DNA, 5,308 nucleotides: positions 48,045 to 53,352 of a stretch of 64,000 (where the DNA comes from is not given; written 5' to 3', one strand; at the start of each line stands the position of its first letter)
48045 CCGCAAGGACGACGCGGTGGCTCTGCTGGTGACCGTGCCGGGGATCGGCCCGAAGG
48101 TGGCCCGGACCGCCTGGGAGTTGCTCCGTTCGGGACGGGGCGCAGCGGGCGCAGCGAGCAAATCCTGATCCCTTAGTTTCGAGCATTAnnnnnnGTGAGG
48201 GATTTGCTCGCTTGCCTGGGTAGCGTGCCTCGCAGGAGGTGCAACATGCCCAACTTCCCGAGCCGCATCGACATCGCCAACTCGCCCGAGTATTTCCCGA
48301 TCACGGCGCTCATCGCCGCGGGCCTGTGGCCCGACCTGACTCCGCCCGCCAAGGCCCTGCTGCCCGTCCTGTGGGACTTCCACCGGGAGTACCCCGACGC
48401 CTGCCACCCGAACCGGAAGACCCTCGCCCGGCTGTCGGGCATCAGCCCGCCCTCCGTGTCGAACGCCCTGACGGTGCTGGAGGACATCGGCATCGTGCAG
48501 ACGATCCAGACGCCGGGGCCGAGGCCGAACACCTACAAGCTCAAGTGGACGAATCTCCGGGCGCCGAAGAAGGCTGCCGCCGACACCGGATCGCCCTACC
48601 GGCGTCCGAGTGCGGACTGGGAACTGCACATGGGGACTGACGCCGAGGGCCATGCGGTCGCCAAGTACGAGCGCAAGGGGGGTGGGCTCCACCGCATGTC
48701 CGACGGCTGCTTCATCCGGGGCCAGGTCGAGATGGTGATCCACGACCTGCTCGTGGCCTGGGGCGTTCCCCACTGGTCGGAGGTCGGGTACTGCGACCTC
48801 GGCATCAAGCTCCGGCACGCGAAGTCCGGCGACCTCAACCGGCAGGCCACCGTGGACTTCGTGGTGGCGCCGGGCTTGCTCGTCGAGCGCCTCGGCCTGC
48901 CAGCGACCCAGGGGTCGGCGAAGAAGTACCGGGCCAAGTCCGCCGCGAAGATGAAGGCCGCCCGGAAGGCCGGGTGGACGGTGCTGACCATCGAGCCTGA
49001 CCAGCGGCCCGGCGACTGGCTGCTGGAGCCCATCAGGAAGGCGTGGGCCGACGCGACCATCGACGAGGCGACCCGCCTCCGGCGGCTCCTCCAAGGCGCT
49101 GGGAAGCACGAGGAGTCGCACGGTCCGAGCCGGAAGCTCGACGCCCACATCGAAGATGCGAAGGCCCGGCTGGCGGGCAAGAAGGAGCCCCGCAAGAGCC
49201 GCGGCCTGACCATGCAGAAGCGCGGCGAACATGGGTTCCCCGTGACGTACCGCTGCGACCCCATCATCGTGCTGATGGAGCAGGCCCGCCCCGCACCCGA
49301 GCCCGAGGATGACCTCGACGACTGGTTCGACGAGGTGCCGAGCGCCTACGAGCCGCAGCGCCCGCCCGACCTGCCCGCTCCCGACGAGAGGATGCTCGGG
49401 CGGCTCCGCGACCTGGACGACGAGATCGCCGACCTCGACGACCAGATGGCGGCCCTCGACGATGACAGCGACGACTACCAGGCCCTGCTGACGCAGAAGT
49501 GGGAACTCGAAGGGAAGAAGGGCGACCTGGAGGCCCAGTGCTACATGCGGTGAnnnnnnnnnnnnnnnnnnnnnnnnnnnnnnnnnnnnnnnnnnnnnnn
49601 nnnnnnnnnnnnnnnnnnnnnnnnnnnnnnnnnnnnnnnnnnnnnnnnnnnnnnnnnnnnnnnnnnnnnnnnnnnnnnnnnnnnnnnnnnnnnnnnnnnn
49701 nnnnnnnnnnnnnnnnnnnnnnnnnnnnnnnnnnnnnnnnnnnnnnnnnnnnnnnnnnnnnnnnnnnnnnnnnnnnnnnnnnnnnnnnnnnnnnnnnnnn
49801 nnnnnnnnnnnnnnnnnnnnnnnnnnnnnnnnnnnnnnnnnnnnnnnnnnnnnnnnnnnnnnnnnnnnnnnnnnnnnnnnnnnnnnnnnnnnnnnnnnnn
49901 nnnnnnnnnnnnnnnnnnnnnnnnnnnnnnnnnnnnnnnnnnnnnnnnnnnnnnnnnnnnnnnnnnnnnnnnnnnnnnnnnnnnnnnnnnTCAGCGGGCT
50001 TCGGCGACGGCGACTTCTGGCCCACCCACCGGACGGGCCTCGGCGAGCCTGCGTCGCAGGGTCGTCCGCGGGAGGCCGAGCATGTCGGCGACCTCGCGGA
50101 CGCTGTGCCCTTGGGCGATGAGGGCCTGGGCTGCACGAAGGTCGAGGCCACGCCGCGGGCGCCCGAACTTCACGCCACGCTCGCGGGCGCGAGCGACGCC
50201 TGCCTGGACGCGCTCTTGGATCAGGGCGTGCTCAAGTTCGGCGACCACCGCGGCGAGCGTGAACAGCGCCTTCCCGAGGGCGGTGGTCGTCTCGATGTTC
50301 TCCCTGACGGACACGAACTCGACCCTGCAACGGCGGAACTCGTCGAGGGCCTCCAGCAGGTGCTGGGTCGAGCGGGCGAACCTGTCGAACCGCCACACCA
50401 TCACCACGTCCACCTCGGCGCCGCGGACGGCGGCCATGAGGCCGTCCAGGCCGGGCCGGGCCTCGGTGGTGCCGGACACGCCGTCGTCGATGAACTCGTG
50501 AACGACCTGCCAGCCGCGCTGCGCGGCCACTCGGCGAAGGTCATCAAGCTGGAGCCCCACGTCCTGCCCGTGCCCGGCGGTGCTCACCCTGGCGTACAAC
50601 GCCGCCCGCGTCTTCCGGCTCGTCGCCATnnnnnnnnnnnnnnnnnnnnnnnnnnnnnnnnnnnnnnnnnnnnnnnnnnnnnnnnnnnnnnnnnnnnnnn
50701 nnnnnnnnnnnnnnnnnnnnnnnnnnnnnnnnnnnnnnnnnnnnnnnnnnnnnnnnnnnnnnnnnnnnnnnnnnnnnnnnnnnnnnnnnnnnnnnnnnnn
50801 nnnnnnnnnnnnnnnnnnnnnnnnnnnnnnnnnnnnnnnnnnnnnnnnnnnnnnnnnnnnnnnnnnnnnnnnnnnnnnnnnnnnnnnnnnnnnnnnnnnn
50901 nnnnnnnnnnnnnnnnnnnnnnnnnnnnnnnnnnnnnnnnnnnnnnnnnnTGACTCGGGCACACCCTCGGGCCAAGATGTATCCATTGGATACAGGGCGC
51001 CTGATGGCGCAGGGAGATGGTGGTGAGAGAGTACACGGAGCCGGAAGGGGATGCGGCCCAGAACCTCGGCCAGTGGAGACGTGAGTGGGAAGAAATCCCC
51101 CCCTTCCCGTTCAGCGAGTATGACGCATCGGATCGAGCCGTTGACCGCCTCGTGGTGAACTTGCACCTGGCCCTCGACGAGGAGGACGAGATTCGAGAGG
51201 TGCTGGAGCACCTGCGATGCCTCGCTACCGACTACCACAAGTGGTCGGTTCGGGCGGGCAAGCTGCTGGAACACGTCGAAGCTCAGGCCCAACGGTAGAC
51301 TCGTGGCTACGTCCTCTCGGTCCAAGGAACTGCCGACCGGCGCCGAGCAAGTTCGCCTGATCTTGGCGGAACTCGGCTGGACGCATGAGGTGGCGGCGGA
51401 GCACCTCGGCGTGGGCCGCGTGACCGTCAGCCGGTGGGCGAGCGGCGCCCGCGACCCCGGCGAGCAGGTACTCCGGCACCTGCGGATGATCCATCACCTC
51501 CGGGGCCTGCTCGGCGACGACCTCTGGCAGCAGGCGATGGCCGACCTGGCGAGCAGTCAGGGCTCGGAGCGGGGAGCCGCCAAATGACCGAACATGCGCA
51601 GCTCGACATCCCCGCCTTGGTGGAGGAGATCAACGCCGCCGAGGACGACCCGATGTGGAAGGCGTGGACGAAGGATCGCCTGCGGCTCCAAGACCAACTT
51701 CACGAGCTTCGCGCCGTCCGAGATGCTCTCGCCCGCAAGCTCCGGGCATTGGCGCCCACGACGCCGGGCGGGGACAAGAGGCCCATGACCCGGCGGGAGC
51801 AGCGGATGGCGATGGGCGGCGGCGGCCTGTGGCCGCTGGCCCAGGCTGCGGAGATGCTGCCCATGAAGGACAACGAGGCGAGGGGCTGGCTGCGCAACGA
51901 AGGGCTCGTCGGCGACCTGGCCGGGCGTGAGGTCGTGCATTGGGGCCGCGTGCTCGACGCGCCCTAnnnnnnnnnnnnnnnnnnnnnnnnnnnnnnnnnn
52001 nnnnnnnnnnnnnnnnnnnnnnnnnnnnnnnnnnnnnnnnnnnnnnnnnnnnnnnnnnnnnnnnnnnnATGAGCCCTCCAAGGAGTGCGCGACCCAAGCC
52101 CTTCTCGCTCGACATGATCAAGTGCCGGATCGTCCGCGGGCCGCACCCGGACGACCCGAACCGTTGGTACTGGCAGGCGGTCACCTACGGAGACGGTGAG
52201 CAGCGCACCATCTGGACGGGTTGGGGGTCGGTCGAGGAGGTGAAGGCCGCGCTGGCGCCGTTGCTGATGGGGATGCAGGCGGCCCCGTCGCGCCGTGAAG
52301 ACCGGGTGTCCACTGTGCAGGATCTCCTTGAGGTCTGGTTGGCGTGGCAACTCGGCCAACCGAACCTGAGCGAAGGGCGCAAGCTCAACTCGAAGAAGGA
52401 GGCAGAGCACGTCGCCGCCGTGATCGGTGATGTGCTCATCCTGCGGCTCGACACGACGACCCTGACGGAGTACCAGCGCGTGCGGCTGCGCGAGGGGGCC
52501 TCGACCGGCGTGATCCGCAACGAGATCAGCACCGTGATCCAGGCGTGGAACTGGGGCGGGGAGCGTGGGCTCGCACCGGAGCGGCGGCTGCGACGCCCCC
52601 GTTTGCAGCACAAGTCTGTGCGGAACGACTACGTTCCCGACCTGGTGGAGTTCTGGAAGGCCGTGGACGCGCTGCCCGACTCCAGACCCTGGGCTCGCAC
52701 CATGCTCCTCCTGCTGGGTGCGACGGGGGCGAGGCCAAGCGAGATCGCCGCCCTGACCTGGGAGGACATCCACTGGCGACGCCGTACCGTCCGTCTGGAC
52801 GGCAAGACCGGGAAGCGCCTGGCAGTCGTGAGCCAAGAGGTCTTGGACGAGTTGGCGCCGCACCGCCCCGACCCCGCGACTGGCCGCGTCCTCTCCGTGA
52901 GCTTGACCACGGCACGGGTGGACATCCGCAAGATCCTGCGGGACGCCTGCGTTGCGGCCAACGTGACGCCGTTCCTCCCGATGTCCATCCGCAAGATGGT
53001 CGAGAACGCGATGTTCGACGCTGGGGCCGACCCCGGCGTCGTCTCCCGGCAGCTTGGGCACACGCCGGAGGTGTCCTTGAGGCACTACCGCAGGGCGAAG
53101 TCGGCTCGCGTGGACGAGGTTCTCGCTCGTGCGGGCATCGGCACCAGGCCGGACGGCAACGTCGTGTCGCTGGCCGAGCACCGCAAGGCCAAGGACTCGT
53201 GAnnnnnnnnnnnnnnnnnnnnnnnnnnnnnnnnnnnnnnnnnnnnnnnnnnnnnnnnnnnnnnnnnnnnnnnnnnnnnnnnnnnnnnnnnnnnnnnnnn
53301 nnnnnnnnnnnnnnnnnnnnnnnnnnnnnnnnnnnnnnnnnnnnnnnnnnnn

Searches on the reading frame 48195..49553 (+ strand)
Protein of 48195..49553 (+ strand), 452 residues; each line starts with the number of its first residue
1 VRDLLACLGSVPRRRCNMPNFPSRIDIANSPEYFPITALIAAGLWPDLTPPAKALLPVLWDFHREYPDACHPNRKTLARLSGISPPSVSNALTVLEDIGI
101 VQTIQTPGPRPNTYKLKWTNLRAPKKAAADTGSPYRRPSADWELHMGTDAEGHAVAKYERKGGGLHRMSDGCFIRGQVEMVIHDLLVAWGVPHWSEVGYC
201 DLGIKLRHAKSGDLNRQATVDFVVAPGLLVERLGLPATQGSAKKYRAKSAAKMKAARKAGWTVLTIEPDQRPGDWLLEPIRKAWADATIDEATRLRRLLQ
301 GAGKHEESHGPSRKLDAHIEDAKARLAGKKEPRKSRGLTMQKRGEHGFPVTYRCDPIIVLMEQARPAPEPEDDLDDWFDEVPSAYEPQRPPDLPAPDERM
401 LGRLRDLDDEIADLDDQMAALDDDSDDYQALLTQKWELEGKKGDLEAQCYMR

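Call 77: search_protein_families(library=pfam, proteins=[window:48195-49553:+], max_evalue=0.001)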
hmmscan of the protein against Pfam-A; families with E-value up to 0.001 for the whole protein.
window:48195-49553:+ (452 aa): 1 family
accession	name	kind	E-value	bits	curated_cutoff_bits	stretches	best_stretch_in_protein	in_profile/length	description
PF13730.12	HTH_36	-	3.5e-06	27.2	25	1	48-100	3-54/55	Helix-turn-helix domain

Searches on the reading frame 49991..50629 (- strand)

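Call 77: search_protein_families(library=pfam, proteins=[window:49991-50629:-], max_evalue=0.001)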
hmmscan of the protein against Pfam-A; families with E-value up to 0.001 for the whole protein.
window:49991-50629:- (212 aa): 5 families
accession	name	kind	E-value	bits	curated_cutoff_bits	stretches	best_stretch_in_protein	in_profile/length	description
PF00239.26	Resolvase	-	2.6e-44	151.3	23.3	1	9-153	1-144/145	Resolvase, N terminal domain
PF02954.25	HTH_8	-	3.3e-06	27.2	22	1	168-197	12-41/42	Bacterial regulatory protein, Fis family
PF13384.12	HTH_23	-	2.1e-05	24.6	24.6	1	167-195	10-38/50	Homeodomain-like domain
PF20432.4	Xre-like-HTH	-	0.00021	21.9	25.8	1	159-200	7-49/63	Antitoxin Xre-like helix-turn-helix domain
PF13556.12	HTH_30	-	0.00072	19.7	27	0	165-206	3-44/59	PucR C-terminal helix-turn-helix domain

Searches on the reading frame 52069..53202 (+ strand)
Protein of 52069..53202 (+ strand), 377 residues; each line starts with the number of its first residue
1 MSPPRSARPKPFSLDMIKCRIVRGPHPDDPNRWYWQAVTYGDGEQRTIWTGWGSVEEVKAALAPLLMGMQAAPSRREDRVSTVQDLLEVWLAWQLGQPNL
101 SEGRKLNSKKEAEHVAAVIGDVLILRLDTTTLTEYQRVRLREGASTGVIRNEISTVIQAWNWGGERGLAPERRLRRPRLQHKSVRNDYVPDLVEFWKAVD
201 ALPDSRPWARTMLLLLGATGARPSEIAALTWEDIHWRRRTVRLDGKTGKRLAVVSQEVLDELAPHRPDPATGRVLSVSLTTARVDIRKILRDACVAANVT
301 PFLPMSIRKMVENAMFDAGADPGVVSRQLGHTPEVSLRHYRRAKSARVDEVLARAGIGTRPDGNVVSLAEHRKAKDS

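Call 77: search_protein_families(library=pfam, proteins=[window:52069-53202:+], max_evalue=0.001)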
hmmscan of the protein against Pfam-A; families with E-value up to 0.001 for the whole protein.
window:52069-53202:+ (377 aa): 1 family
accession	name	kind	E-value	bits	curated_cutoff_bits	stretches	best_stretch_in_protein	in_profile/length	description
PF00589.27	Phage_integrase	-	3.5e-14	53.4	27.1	1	205-344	20-169/172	Phage integrase family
